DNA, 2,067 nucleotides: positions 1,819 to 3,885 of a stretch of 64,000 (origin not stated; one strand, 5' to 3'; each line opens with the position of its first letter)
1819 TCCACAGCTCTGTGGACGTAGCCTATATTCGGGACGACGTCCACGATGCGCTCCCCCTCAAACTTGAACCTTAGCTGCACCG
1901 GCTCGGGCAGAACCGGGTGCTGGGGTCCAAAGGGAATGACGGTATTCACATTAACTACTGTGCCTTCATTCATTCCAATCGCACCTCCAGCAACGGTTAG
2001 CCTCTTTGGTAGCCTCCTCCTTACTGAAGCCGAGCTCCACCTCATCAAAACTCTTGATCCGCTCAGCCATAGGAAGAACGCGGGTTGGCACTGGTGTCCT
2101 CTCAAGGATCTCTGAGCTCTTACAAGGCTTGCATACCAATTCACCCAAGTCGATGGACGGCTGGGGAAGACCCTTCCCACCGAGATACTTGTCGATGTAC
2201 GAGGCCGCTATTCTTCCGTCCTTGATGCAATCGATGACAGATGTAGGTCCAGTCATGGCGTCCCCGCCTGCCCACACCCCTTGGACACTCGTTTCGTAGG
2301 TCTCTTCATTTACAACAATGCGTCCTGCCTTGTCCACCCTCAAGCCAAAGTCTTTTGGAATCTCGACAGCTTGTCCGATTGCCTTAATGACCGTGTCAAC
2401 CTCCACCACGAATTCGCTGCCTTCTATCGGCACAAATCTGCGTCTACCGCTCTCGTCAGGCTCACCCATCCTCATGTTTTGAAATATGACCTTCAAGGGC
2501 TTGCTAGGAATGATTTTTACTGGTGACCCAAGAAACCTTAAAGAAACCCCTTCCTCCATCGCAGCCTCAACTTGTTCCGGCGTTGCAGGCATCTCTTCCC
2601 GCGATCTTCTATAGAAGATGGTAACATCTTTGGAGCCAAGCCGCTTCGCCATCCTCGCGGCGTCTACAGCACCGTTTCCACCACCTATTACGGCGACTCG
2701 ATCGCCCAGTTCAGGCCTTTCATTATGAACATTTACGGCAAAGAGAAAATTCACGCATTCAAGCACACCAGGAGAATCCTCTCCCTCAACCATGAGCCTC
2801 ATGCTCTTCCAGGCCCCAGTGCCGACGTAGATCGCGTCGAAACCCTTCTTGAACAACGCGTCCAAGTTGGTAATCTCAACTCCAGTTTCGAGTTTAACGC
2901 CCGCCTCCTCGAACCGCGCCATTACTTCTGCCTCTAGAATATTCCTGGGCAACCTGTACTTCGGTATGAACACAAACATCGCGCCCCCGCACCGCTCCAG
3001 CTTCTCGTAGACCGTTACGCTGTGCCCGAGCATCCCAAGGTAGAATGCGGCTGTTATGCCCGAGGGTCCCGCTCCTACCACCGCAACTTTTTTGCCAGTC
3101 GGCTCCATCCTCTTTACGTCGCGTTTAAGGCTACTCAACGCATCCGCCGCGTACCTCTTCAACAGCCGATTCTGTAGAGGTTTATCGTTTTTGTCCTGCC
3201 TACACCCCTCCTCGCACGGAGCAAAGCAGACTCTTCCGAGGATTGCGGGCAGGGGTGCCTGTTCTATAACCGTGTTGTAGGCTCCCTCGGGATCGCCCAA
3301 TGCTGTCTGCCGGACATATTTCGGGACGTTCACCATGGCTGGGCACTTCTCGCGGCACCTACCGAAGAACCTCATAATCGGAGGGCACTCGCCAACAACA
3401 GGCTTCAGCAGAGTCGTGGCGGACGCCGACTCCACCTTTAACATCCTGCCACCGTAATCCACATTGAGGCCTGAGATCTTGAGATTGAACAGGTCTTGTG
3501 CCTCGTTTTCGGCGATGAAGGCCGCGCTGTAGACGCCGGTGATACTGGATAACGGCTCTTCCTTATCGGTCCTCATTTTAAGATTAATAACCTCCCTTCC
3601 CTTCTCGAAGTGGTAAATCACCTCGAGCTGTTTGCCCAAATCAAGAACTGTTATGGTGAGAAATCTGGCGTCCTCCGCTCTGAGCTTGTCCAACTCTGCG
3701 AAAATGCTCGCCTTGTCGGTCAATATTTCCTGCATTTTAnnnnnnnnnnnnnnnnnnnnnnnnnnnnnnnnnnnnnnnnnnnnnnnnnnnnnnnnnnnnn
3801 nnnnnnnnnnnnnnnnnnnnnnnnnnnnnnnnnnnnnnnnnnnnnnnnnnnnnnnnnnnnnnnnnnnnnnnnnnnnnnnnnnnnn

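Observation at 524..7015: Ech-type [NiFe] hydrogenase operon in which the NuoC/EchD subunit is fused to a GltD/NfnB-like NAD(P)H:FAD iron-sulfur oxidoreductase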

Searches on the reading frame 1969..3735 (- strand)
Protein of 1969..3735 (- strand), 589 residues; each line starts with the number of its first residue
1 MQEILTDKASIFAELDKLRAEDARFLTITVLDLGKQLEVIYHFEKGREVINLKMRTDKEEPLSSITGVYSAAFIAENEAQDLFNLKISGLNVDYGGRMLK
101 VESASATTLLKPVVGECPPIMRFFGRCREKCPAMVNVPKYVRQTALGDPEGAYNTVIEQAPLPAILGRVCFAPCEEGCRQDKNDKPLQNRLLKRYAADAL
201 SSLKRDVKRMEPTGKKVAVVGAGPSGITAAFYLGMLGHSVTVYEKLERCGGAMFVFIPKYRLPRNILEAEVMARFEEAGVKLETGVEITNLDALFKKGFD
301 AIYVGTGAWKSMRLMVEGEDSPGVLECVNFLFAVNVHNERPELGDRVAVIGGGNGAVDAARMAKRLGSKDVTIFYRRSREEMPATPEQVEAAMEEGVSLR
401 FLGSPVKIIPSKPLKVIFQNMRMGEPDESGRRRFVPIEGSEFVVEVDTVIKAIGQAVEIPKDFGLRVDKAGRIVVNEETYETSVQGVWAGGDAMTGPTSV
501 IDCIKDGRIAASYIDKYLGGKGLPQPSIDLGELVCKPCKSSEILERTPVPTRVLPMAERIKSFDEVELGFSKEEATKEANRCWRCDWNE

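Call 5: search_protein_families(library=pfam, proteins=[window:1969-3735:-], max_evalue=0.01)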
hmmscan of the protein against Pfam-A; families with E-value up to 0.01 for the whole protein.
window:1969-3735:- (589 aa): 14 families
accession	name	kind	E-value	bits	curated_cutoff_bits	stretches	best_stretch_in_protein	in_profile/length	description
PF07992.20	Pyr_redox_2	-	7.7e-29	101.5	26.1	1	215-507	1-291/291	Pyridine nucleotide-disulphide oxidoreductase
PF14691.11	Fer4_20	-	4.5e-21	75.2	25.8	2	126-200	31-108/113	Dihydroprymidine dehydrogenase domain II, 4Fe-4S cluster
PF13738.12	Pyr_redox_3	-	1.7e-12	47.7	30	1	338-491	158-305/305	Pyridine nucleotide-disulphide oxidoreductase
PF00070.33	Pyr_redox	-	1.7e-10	41.7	22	1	346-395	1-48/82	Pyridine nucleotide-disulphide oxidoreductase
PF13450.12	NAD_binding_8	-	3.7e-10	40.4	21.9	1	219-254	1-36/68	NAD(P)-binding Rossmann-like domain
PF00329.25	Complex1_30kDa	-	3.6e-09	37.7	22.5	1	7-89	4-96/124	Respiratory-chain NADH dehydrogenase, 30 Kd subunit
PF01266.30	DAO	-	1e-06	29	27.9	1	216-252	1-38/353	FAD dependent oxidoreductase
PF12831.13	FAD_oxidored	-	2.1e-06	27.8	27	1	217-253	2-38/416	FAD dependent oxidoreductase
PF01262.27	AlaDh_PNT_C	-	1.4e-05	25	23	0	346-379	30-62/214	Alanine dehydrogenase/PNT, C-terminal domain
PF03486.20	HI0933_like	-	0.00022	21.2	50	1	216-250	2-36/244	HI0933-like protein Rossmann domain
PF01134.28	GIDA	-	0.00036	20.1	22.1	0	216-250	1-36/391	Glucose inhibited division protein A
PF01946.23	Thi4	-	0.00042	20.1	26.2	1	216-254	19-58/235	Thi4 family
PF01494.25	FAD_binding_3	-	0.0013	18.4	22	1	216-248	3-35/349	FAD binding domain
PF01593.30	Amino_oxidase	-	0.01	15.6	19.8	0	225-253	2-30/443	Flavin containing amine oxidoreductase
